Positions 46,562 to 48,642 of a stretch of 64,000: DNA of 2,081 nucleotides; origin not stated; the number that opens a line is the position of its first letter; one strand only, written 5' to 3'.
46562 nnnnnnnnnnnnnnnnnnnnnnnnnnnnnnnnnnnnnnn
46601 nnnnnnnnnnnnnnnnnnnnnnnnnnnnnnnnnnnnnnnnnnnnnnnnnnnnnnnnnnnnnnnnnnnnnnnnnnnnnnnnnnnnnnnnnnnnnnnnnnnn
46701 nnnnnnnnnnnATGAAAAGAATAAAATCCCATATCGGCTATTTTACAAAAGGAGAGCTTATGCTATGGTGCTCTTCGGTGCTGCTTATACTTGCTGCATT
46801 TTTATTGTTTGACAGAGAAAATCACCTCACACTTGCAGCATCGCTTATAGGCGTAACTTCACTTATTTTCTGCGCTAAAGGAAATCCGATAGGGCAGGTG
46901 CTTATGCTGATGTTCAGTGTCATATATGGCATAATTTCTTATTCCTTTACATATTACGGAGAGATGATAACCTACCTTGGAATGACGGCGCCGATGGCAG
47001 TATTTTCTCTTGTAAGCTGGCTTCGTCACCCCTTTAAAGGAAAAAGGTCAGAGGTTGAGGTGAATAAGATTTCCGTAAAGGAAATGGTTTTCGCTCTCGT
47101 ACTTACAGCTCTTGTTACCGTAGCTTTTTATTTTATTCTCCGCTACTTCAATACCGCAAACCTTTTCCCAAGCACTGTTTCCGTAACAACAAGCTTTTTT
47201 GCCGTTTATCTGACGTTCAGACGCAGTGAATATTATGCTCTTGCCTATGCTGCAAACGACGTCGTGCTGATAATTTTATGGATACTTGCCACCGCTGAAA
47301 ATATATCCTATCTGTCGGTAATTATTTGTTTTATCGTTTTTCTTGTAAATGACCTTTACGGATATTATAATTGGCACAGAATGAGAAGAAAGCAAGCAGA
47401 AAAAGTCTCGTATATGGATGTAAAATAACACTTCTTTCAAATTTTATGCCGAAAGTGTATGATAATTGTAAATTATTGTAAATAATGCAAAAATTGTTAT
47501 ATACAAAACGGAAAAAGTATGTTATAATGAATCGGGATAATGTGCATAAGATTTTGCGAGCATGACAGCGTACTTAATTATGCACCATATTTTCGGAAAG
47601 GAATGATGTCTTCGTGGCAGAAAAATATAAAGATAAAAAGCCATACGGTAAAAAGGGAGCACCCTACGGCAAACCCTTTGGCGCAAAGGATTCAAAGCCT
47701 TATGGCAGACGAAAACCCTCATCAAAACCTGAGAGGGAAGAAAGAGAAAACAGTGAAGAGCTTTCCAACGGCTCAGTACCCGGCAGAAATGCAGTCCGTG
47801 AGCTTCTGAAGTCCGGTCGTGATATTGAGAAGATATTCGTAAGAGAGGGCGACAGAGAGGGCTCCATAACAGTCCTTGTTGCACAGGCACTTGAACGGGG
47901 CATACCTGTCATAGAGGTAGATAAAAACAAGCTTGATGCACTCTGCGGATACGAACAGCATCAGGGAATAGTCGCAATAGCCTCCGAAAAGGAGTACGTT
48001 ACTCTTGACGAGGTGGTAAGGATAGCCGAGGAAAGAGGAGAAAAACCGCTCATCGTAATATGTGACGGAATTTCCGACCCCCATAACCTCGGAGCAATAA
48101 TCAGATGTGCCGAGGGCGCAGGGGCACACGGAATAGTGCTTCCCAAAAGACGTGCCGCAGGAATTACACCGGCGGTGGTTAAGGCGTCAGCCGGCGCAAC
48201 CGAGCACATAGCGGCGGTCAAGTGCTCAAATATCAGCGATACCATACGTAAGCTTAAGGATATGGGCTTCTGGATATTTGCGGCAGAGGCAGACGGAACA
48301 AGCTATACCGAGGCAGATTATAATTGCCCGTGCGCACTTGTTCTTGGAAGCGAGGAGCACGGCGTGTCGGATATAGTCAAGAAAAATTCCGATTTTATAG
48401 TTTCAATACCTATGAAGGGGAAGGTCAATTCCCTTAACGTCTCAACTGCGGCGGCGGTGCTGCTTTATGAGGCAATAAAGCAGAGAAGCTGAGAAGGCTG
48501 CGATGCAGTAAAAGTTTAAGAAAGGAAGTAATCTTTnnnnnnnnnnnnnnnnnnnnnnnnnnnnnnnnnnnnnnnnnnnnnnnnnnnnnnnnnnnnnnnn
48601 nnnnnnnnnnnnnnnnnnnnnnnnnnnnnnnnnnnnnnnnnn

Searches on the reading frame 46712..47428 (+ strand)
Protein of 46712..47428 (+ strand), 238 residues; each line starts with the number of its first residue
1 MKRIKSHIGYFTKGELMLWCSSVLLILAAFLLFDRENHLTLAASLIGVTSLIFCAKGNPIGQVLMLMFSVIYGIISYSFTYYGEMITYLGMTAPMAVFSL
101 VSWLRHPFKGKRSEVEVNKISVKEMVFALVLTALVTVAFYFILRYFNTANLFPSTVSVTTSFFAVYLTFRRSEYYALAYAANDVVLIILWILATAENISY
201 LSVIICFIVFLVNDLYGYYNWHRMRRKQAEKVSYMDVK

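Call 7: search_protein_families(library=pfam, proteins=[window:46712-47428:+])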
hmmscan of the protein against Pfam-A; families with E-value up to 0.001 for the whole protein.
window:46712-47428:+ (238 aa): 1 family
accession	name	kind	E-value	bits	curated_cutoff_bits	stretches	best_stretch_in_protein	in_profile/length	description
PF04973.17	NMN_transporter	-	9.8e-34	117.3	27.3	1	38-223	2-175/175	Nicotinamide mononucleotide transporter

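Call 8: find_homologous_proteins(query=window:46712-47428:+)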
Query window:46712-47428:+ (238 aa): 8000 proteins with E <= 0.001 among 8000 candidates; the best 120 are listed.
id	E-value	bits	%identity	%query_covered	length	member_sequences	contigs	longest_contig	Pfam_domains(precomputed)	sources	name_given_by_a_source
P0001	1.5e-148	511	100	100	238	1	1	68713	PF04973.18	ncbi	-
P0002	1.1e-109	384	74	99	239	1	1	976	PF04973.18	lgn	-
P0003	1.6e-104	367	73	95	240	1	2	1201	PF04973.18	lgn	-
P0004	5.2e-104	365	72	95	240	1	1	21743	PF04973.18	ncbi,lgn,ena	-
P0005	8.4e-104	364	71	96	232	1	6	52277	PF04973.18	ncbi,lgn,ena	-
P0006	9.3e-104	364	72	95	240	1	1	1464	PF04973.18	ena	-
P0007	1.1e-103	364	72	95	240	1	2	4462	PF04973.18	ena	-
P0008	1.2e-103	364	72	95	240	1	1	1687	PF04973.18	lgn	-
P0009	1.3e-103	364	72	95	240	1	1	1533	PF04973.18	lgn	-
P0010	2.0e-103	363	69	97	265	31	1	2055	PF04973.18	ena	-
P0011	2.3e-103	363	70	96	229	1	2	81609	PF04973.18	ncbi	-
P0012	2.3e-103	363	72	98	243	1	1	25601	PF04973.18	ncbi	-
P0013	2.8e-103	363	72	95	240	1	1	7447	PF04973.18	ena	-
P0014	3.0e-103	362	70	96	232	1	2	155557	PF04973.18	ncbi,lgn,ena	-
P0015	5.2e-103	362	71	96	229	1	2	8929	PF04973.18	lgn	-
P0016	5.2e-103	362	71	97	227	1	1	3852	PF04973.18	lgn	-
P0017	5.5e-103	362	71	95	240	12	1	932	PF04973.18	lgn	-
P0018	7.0e-103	361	70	95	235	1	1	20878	PF04973.18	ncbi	-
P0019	7.5e-103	361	72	97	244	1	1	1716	PF04973.18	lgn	-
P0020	8.3e-103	361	70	96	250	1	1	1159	PF04973.18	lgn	-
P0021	1.1e-102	361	72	97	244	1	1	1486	PF04973.18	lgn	-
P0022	1.2e-102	360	70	95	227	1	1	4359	PF04973.18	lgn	-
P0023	1.7e-102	360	71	95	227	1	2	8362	PF04973.18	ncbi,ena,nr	ncbi:MAG: nicotinamide mononucleotide transporter [Clostridia bacterium]|nr:nicotinamide mononucleot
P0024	1.9e-102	360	70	97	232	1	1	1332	PF04973.18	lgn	-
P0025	2.1e-102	360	74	92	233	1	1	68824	PF04973.18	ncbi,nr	ncbi:MAG: nicotinamide mononucleotide transporter [Clostridia bacterium]|nr:nicotinamide mononucleot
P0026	2.5e-102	359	70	96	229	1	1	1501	PF04973.18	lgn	-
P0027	2.7e-102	359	71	97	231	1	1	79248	PF04973.18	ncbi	-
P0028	3.4e-102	359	70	97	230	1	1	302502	PF04973.18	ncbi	-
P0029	3.5e-102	359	70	97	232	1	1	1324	PF04973.18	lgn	-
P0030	3.8e-102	359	70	97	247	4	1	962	PF04973.18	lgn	-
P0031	3.9e-102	359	74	92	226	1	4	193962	PF04973.18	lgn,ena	-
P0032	4.3e-102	359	71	97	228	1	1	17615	PF04973.18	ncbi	-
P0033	4.6e-102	359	70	95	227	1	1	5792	PF04973.18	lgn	-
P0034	4.7e-102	359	71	97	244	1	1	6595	PF04973.18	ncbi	-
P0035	5.3e-102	358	70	97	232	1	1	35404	PF04973.18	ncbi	-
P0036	5.8e-102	358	70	97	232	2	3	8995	PF04973.18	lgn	-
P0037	6.2e-102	358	70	97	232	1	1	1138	PF04973.18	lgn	-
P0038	6.7e-102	358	73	92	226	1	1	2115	PF04973.18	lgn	-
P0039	7.5e-102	358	70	97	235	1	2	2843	PF04973.18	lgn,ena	-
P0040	8.9e-102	358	69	95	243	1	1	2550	PF04973.18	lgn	-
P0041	9.2e-102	358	70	97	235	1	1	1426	PF04973.18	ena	-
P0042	9.3e-102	358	72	96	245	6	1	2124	PF04973.18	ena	-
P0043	9.6e-102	358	71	97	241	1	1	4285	PF04973.18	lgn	-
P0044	9.7e-102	358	72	96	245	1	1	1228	PF04973.18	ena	-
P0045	9.9e-102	358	71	95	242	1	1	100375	PF04973.18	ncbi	-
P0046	1.0e-101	358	70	96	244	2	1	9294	PF04973.18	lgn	-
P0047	1.2e-101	357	70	97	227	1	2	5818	PF04973.18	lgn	-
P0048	1.2e-101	357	70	97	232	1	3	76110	PF04973.18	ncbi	-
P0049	1.2e-101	357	74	93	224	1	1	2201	PF04973.18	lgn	-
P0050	1.3e-101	357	69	97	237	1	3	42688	PF04973.18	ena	-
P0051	1.4e-101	357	69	97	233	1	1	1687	PF04973.18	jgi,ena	-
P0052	1.5e-101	357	70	95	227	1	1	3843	PF04973.18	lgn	-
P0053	1.5e-101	357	69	96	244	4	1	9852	PF04973.18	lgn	-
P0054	1.6e-101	357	73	97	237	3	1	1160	PF04973.18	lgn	-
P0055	1.6e-101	357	70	96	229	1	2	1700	PF04973.18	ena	-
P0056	1.7e-101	357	70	96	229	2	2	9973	PF04973.18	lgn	-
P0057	1.8e-101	357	74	94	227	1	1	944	PF04973.18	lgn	-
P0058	1.9e-101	357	69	97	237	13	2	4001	PF04973.18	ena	-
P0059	2.1e-101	356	70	97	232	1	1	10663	PF04973.18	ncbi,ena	-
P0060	2.1e-101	356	70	96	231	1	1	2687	PF04973.18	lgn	-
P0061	2.2e-101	356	69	97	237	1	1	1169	PF04973.18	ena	-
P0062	2.4e-101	356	69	97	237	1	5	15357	PF04973.18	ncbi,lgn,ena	-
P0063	2.6e-101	356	69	97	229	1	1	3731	PF04973.18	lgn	-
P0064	2.7e-101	356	70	97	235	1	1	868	PF04973.18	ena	-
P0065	2.8e-101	356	70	96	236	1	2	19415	PF04973.18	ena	-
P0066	3.1e-101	356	69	96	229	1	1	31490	PF04973.18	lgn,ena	-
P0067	3.1e-101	356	70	97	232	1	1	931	PF04973.18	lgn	-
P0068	3.1e-101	356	70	97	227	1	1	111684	PF04973.18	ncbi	-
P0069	3.2e-101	356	70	96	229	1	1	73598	PF04973.18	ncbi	-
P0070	3.5e-101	356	74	94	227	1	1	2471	PF04973.18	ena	-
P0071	3.7e-101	356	70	97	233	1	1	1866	PF04973.18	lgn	-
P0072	3.9e-101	356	75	92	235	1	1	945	PF04973.18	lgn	-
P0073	3.9e-101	356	68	98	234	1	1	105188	PF04973.18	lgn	-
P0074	4.4e-101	355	75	93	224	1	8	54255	PF04973.18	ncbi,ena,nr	ncbi:MAG: nicotinamide mononucleotide transporter [Clostridia bacterium]|nr:nicotinamide mononucleot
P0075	4.6e-101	355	74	93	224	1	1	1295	PF04973.18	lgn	-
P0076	5.2e-101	355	72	96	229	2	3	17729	PF04973.18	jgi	-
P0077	5.9e-101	355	70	96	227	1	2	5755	PF04973.18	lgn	-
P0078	6.1e-101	355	70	96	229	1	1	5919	PF04973.18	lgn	-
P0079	6.2e-101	355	67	98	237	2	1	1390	PF04973.18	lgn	-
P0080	6.7e-101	355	70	93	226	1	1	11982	PF04973.18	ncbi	-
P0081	6.7e-101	355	70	97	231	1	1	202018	PF04973.18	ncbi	-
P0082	7.1e-101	355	70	96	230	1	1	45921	PF04973.18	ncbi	-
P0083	8.2e-101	355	70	94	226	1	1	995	PF04973.18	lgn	-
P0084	8.9e-101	354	68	97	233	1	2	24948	PF04973.18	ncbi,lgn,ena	-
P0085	9.3e-101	354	70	96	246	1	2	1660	PF04973.18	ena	-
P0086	1.0e-100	354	75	93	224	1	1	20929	PF04973.18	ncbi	-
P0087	1.0e-100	354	-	-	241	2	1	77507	PF04973.18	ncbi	-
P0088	1.0e-100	354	70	97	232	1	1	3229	PF04973.18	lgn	-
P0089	1.1e-100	354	67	97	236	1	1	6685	PF04973.18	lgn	-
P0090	1.1e-100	354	67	98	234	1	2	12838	PF04973.18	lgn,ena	-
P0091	1.1e-100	354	69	97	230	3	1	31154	PF04973.18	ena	-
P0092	1.2e-100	354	69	97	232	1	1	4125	PF04973.18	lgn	-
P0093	1.3e-100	354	68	97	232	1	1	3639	PF04973.18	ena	-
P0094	1.4e-100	354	69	97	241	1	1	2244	PF04973.18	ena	-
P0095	1.4e-100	354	69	96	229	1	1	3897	PF04973.18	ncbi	-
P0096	1.5e-100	354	-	-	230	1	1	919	PF04973.18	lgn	-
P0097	1.5e-100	354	70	96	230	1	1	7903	PF04973.18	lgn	-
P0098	1.6e-100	354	68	97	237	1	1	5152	PF04973.18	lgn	-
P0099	1.6e-100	354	68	96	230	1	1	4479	PF04973.18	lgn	-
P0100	1.7e-100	354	70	94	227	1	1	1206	PF04973.18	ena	-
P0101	1.7e-100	354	69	96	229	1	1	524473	PF04973.18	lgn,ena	-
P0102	1.7e-100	354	71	97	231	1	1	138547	PF04973.18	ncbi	-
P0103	1.7e-100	353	74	93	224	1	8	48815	PF04973.18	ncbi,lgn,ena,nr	ncbi:MAG: nicotinamide mononucleotide transporter [Clostridia bacterium]|nr:nicotinamide mononucleot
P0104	1.8e-100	353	69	96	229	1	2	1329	PF04973.18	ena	-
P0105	1.9e-100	353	69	97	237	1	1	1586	PF04973.18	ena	-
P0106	1.9e-100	353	70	95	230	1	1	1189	PF04973.18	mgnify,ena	mgnify:CR=1 FL=1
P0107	2.0e-100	353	68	97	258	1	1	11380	PF04973.18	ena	-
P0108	2.0e-100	353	67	98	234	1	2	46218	PF04973.18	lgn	-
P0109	2.0e-100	353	69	95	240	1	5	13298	PF04973.18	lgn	-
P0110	2.2e-100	353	69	97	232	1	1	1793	PF04973.18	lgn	-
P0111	2.2e-100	353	74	92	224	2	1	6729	PF04973.18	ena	-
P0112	2.4e-100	353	70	95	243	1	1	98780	PF04973.18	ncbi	-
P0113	2.4e-100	353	68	98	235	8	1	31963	PF04973.18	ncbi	-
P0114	2.5e-100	353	74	93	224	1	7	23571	PF04973.18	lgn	-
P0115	2.5e-100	353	69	99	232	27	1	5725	PF04973.18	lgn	-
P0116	2.8e-100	353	68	96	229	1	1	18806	PF04973.18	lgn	-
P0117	3.1e-100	353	67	97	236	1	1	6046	PF04973.18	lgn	-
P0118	3.1e-100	353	69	97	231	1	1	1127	PF04973.18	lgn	-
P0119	3.2e-100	353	68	97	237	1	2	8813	PF04973.18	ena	-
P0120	3.3e-100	353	73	93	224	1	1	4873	PF04973.18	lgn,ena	-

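Call 9: find_related_loci(query=window:46712-47428:+, collection=genome_contigs, flank=3000)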
Query window:46712-47428:+ (238 aa) in genome_contigs; peptide patterns used: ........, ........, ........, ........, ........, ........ (x = any residue, [..] = any of these).
154 stretches matched a pattern; 71 encode a relative of the query (tblastn E <= 1e-3); 71 distinct loci.
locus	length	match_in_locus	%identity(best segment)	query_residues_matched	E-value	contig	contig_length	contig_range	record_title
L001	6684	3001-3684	70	1-228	5e-112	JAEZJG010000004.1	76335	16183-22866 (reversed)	MAG: Bacillota bacterium isolate OH_CDB_228 k127_2136451, whole genome shotgun sequence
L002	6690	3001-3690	70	2-231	5e-109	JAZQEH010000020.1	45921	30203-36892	MAG: Eubacteriales bacterium isolate T1900044635_TS20190101.MAGScoT_cleanbin_000007 SGB_1126_k141_244591, whole genome s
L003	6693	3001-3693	67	1-231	5e-106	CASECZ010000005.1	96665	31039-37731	uncultured Clostridia bacterium isolate A31_L1_344344_idba_bin.52 genome assembly, contig: A31_L1_344344_idba_bin.52.fa_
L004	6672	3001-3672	69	1-224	3e-105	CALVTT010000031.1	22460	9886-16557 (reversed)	MAG: uncultured Clostridia bacterium isolate BRZ_KS__bin81 genome assembly, contig: BRZ_KS__NODE_3779_length_22460_cov_1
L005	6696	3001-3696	64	2-233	8e-105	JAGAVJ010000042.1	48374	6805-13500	MAG: Clostridia bacterium isolate RGIG8808 Water_deer_Colon.Co__c1028308, whole genome shotgun sequence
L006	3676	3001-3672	67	2-228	4e-105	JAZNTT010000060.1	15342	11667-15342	MAG: Eubacteriales bacterium isolate T1900044802_TS20190268.MAGScoT_cleanbin_000034 SGB_2720_k141_297518, whole genome s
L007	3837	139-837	64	1-233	1e-104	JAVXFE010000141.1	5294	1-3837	MAG: Oscillospiraceae bacterium isolate CGS5Y3-bin59 NODE_141_length_5294_cov_3.452942, whole genome shotgun sequence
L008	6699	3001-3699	67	1-236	6e-104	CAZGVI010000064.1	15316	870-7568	MAG TPA_asm: uncultured Acetatifactor sp. isolate SRP287540_co1_466 genome assembly, contig: NODE_4084_length_15316_cov_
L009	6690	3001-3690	66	2-231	3e-103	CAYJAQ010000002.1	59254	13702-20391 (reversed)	MAG TPA_asm: uncultured Staphylococcaceae bacterium isolate ERP122455_co1_206 genome assembly, contig: NODE_27_length_59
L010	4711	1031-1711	67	2-228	2e-102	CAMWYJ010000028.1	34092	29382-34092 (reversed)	MAG TPA_asm: uncultured Clostridium sp. isolate SRR14411256_bin.6_metawrap_v1.3_MAG genome assembly, contig: NODE.127_le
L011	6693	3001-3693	65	1-231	1e-102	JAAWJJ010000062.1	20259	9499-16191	MAG: Eubacterium sp. isolate ABMPRH_206_1 SL341415_scaffold_6399, whole genome shotgun sequence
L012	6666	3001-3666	68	10-231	6e-102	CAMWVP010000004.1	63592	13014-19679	MAG TPA_asm: uncultured Clostridia bacterium isolate SRR14411330_bin.1_metawrap_v1.3_MAG genome assembly, contig: NODE.1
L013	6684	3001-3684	67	1-228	8e-102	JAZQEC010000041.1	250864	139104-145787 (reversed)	MAG: Clostridia bacterium isolate T1900044635_TS20190101.MAGScoT_cleanbin_000035 SGB_1131_k141_1229741, whole genome sho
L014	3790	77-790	64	1-238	7e-102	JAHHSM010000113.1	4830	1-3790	MAG: Oscillospiraceae bacterium isolate MAG056 MAG056_134, whole genome shotgun sequence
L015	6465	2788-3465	65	4-229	2e-101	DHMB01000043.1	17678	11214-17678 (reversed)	MAG TPA_asm: Clostridiales bacterium UBA4653 UBA4653_contig_13182, whole genome shotgun sequence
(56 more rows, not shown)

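Call 54: search_protein_families(library=ncbifam, proteins=[window:46712-47428:+], max_evalue=0.001)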
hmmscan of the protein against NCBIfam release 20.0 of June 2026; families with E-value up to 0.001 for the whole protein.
window:46712-47428:+ (238 aa): 1 family
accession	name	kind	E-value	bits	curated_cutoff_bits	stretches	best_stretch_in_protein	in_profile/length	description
TIGR01528.1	NMN_trans_PnuC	equivalog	8.8e-22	77.9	42.45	1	37-226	2-186/187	nicotinamide riboside transporter PnuC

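Call 55: search_solved_structures(query=window:46712-47428:+, max_evalue=0.01, show_alignments=1)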
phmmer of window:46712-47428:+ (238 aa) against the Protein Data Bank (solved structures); distinct sequences matched with E-value up to 0.01: 1.
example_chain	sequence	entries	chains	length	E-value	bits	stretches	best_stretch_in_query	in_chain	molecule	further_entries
4qtn_A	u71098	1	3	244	1.1e-17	67.8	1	18-228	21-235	Nicotinamide riboside transporter PnuC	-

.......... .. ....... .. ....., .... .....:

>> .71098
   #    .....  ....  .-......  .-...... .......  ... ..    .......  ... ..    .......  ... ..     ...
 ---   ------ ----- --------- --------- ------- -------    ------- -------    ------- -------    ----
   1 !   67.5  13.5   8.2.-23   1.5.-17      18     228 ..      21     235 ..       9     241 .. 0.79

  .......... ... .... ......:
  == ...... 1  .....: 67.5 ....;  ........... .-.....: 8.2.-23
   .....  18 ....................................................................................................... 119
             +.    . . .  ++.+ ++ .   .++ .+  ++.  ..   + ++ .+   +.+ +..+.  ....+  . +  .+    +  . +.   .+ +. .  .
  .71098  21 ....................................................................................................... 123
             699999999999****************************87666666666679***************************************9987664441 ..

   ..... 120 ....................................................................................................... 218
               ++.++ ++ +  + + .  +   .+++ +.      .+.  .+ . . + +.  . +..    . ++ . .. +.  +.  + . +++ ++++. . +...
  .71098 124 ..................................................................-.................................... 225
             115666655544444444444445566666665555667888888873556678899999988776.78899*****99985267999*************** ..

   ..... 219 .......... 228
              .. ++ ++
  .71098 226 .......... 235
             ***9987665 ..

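Call 56: find_encoding_contigs(protein=window:46712-47428:+, flank=1000, max_places=2)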
Protein window:46712-47428:+ (238 aa): no gene with exactly this product is on record in the collection.

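Call 57: find_encoding_contigs(protein=P0001, flank=1500, max_places=2)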
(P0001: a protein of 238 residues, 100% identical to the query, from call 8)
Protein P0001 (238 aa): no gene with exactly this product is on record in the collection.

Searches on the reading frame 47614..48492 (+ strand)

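Call 7: search_protein_families(library=pfam, proteins=[window:47614-48492:+])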
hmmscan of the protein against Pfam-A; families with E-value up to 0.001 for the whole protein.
window:47614-48492:+ (292 aa): 3 families
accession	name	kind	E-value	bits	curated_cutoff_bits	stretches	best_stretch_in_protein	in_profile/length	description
PF00588.24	SpoU_methylase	-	3.9e-44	150.6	29.7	1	146-285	2-142/142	SpoU rRNA Methylase family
PF08032.17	SpoU_sub_bind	-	2.6e-22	79.4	22.8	1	55-128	2-75/76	RNA 2'-O ribose methyltransferase substrate binding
PF22435.1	MRM3-like_sub_bind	-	0.00046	21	27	1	56-121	25-84/84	MRM3-like substrate binding domain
